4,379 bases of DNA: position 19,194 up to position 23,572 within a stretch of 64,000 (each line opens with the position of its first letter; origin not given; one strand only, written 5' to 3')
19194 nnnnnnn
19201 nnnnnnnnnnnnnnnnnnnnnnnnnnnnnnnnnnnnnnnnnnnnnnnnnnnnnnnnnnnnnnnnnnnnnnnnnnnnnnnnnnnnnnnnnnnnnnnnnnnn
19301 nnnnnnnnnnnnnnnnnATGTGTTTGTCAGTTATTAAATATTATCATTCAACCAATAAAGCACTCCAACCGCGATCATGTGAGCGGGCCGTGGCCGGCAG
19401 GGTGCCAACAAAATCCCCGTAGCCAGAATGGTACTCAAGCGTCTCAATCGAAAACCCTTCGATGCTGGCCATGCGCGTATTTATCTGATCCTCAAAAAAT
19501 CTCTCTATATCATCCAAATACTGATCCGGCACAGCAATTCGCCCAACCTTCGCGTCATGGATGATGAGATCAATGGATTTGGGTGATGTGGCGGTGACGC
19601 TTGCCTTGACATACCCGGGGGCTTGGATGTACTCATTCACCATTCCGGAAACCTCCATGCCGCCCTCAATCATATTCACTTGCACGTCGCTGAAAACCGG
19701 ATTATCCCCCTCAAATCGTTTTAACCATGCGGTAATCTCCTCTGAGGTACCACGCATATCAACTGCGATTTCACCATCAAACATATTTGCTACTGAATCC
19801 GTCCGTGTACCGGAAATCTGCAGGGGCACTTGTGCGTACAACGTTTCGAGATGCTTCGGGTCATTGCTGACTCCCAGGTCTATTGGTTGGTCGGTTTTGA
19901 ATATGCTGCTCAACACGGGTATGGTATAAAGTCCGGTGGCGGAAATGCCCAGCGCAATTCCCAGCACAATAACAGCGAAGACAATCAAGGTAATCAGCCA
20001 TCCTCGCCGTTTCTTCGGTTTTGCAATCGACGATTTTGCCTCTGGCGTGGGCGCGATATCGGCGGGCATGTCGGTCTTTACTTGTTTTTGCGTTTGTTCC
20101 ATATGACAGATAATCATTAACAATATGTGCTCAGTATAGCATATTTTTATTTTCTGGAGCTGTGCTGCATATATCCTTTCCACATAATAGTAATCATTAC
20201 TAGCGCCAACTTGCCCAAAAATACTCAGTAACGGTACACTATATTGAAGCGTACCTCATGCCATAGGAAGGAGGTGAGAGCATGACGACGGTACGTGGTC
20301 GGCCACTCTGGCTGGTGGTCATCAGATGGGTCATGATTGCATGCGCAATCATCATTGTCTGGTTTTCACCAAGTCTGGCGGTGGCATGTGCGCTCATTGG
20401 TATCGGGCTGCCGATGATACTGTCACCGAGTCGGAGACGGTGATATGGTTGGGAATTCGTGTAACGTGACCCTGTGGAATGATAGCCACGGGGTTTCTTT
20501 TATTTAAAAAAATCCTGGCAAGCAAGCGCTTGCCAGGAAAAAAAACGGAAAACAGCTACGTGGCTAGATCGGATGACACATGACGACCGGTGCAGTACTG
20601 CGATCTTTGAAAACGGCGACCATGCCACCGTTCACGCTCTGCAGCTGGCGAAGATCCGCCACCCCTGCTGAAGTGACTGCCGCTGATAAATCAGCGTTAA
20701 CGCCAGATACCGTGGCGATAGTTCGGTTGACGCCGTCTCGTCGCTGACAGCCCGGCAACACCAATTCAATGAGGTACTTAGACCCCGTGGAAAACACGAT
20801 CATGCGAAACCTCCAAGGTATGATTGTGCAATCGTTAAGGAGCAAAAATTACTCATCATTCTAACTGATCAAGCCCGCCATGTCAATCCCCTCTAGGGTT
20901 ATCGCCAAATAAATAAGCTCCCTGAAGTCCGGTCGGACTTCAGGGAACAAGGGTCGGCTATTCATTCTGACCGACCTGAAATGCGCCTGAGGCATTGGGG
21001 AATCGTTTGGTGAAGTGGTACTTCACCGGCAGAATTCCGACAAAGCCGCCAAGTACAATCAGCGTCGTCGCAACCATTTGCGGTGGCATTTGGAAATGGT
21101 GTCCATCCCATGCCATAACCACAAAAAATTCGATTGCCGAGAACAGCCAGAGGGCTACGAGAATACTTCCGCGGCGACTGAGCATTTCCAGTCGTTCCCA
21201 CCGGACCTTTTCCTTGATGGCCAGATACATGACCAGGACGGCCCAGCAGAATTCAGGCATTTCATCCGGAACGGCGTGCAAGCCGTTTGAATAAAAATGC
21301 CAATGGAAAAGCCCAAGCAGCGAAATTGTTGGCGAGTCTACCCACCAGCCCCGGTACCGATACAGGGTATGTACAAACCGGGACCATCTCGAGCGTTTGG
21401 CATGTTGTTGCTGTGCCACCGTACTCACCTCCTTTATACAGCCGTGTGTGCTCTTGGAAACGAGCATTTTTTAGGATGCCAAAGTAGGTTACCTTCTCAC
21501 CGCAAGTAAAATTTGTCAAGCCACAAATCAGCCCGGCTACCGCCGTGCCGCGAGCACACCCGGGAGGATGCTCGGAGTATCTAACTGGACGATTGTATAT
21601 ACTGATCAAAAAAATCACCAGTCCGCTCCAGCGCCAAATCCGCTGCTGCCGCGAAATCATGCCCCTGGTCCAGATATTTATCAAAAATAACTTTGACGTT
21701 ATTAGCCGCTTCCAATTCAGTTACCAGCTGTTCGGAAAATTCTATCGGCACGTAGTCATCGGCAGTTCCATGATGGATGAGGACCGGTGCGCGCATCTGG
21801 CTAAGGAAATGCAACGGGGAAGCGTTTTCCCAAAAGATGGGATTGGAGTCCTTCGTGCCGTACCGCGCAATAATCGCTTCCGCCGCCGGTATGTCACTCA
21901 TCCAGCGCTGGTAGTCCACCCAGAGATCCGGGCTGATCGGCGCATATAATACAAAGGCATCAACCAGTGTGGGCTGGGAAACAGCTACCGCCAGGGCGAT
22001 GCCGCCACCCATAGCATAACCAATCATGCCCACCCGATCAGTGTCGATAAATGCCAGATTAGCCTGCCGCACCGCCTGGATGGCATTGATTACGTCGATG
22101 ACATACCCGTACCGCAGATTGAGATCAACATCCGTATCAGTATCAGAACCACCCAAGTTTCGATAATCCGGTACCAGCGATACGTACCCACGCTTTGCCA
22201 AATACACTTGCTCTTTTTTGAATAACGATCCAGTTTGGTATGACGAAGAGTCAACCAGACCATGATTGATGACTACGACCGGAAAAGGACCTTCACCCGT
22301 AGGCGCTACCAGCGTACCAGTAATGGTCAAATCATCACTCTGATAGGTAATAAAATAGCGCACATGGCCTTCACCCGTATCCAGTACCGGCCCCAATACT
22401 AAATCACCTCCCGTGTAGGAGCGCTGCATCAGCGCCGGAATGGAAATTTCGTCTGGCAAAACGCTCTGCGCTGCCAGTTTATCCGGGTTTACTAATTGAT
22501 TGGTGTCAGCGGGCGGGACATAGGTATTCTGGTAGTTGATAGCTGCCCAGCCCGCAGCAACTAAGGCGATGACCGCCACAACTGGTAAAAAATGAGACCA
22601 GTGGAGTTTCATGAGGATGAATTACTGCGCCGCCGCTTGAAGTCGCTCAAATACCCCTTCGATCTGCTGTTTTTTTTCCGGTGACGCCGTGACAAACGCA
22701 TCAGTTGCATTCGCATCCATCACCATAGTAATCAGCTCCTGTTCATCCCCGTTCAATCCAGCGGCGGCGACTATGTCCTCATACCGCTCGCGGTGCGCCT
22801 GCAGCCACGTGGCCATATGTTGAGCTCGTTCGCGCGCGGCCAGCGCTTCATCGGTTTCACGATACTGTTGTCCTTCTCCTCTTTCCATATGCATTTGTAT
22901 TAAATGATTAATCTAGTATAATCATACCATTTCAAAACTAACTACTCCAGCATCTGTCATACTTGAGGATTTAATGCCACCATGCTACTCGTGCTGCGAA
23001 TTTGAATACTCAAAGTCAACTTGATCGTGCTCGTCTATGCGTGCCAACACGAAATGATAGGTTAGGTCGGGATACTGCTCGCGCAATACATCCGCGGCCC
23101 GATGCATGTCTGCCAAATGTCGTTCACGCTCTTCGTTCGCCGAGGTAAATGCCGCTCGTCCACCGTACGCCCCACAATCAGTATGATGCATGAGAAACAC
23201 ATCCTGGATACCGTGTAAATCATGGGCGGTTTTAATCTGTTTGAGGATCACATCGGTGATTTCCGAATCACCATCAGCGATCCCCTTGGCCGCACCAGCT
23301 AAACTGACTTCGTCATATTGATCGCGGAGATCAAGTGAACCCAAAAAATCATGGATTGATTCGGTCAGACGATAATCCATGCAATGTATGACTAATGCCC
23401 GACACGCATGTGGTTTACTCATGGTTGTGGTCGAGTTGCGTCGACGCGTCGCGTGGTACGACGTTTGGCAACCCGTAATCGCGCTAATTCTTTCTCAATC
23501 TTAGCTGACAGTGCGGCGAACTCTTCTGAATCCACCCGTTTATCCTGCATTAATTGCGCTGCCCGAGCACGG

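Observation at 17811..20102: Heliorhodopsin co-oriented and near-contiguous with a VIT1/CCC1 Fe/Mn transporter and a membrane-anchored unknown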

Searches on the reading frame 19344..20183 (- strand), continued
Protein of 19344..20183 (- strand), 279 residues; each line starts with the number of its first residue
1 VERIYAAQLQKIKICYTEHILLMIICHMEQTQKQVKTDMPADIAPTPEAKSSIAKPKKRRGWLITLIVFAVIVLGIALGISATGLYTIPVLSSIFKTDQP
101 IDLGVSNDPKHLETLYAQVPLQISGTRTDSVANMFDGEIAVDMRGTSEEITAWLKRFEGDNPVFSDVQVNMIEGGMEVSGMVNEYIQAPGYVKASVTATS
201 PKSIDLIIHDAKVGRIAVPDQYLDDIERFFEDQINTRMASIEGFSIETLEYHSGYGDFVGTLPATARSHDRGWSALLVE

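Call 63: find_encoding_contigs(protein=P0130, flank=4000, max_places=1)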
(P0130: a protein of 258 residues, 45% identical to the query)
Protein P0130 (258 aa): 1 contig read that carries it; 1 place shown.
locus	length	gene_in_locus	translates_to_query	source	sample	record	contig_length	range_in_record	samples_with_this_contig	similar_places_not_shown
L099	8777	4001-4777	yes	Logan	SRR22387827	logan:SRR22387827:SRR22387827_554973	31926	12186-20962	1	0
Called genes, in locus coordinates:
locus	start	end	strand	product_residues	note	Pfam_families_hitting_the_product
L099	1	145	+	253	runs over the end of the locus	-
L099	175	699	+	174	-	-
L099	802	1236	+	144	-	PF00293:NUDIX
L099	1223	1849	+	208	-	PF01209:Ubie_methyltran, PF05148:Methyltransf_8 (weak), PF13489:Methyltransf_23, PF13847:Methyltransf_31, PF08241:Methyltransf_11, PF08242:Methyltransf_12, PF13649:Methyltransf_25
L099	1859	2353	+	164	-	-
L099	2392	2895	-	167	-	PF00293:NUDIX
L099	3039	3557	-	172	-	-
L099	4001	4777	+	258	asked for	-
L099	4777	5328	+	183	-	-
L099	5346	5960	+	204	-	PF10648:Gmad2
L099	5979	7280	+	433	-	PF02463:SMC_N (faint), PF13175:AAA_15, PF13304:AAA_21, PF20469:OLD-like_TOPRIM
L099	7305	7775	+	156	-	-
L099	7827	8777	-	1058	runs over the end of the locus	PF00873:ACR_tran, PF03176:MMPL (faint)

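Call 80: search_protein_families(library=pfam, proteins=[P0163, P0164, P0166, P0172, P0176, P0180, P0188, P0204, P0248, P0273], max_evalue=0.01)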
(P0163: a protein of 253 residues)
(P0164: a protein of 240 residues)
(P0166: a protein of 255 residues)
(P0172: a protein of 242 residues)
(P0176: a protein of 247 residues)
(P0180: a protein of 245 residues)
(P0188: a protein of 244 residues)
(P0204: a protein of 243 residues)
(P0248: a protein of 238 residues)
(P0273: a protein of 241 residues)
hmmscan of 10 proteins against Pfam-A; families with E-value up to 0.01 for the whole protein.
P0163 (253 aa): 0 families

P0164 (240 aa): 0 families

P0166 (255 aa): 0 families

P0172 (242 aa): 0 families

P0176 (247 aa): 1 family
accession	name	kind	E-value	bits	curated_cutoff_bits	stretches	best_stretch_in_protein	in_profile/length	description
PF09911.14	DUF2140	-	0.00071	19.6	34.3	1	119-200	48-131/187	Uncharacterized protein conserved in bacteria (DUF2140)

P0180 (245 aa): 0 families

P0188 (244 aa): 0 families

P0204 (243 aa): 0 families

P0248 (238 aa): 0 families

P0273 (241 aa): 1 family
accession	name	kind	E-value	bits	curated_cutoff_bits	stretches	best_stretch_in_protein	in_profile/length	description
PF04357.19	TamB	-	0.00035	20.4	22.4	1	114-187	8-83/381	TamB, inner membrane protein subunit of TAM complex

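Call 81: search_protein_families(library=pfam, proteins=[P0147, P0149, P0150, P0151, P0152, P0154, P0156, P0157, P0159, P0160], max_evalue=0.01)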
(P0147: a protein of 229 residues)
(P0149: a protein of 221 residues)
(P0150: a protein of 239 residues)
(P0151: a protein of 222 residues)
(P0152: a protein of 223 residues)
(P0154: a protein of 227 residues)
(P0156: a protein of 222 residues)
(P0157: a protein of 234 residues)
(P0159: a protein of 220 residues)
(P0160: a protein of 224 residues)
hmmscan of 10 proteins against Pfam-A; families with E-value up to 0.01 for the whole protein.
P0147 (229 aa): 0 families

P0149 (221 aa): 0 families

P0150 (239 aa): 0 families

P0151 (222 aa): 0 families

P0152 (223 aa): 0 families

P0154 (227 aa): 0 families

P0156 (222 aa): 0 families

P0157 (234 aa): 0 families

P0159 (220 aa): 0 families

P0160 (224 aa): 0 families

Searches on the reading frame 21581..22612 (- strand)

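Call 3: search_protein_families(library=pfam, proteins=[window:21581-22612:-], max_evalue=0.01)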
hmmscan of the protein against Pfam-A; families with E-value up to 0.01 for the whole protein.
window:21581-22612:- (343 aa): 16 families
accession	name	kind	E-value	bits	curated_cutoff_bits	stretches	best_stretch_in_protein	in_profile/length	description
PF00326.27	Peptidase_S9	-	1.8e-21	77.1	22.6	1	131-340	3-211/213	Prolyl oligopeptidase family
PF01738.24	DLH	-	1.4e-16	61.2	21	1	98-324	2-192/217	Dienelactone hydrolase family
PF00561.26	Abhydrolase_1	-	5.1e-14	53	25.8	1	111-237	1-112/245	alpha/beta hydrolase fold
PF02129.25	Peptidase_S15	-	3.7e-13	50.2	23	1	99-227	7-130/262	X-Pro dipeptidyl-peptidase (S15 family)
PF20434.5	BD-FAE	-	6.6e-13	49.1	26.8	1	105-300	8-215/215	BD-FAE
PF12146.15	Hydrolase_4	-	7e-12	45.6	27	1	111-226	5-110/239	Serine aminopeptidase, S33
PF12697.13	Abhydrolase_6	-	3.8e-08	34.7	26.3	1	115-271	4-132/217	Alpha/beta hydrolase family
PF06500.17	FrsA-like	-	1.7e-07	30.8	22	1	92-236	176-309/414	Esterase FrsA-like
PF05448.18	AXE1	-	3e-07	30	21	1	86-221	57-205/321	Acetyl xylan esterase (AXE1)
PF02230.22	Abhydrolase_2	-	1e-05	26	23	0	273-319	155-200/217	Phospholipase/Carboxylesterase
PF07224.18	Chlorophyllase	-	1e-05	24.9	26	1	101-213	33-137/301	Chlorophyllase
PF12740.14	PETase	-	3.8e-05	23.7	28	1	175-226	107-158/263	PET hydrolase-like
PF03583.20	LIP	-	5.7e-05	23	23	1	138-215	22-94/286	Secretory lipase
PF07859.19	Abhydrolase_3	-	7.6e-05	23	25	1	173-321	51-209/210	alpha/beta hydrolase fold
PF00756.26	Esterase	-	0.00018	21.8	22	1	106-246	20-174/251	Putative esterase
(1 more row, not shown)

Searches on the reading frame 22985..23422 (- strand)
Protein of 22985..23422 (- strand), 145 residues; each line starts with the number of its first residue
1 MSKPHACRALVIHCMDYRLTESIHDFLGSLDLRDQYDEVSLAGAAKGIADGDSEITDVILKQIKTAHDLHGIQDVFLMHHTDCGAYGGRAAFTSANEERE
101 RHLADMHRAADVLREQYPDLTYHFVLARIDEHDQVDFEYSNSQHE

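Call 3: search_protein_families(library=pfam, proteins=[window:22985-23422:-], max_evalue=0.01)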
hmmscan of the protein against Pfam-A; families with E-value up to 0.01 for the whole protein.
window:22985-23422:- (145 aa): 2 families
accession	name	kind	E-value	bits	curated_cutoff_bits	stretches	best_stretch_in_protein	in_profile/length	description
PF20393.3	Pro_CA_2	-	1.8e-15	57.7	30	1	8-120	5-108/125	Putative carbonic anhydrase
PF00484.24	Pro_CA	-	0.008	16.9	25.7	0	59-115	41-96/156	Carbonic anhydrase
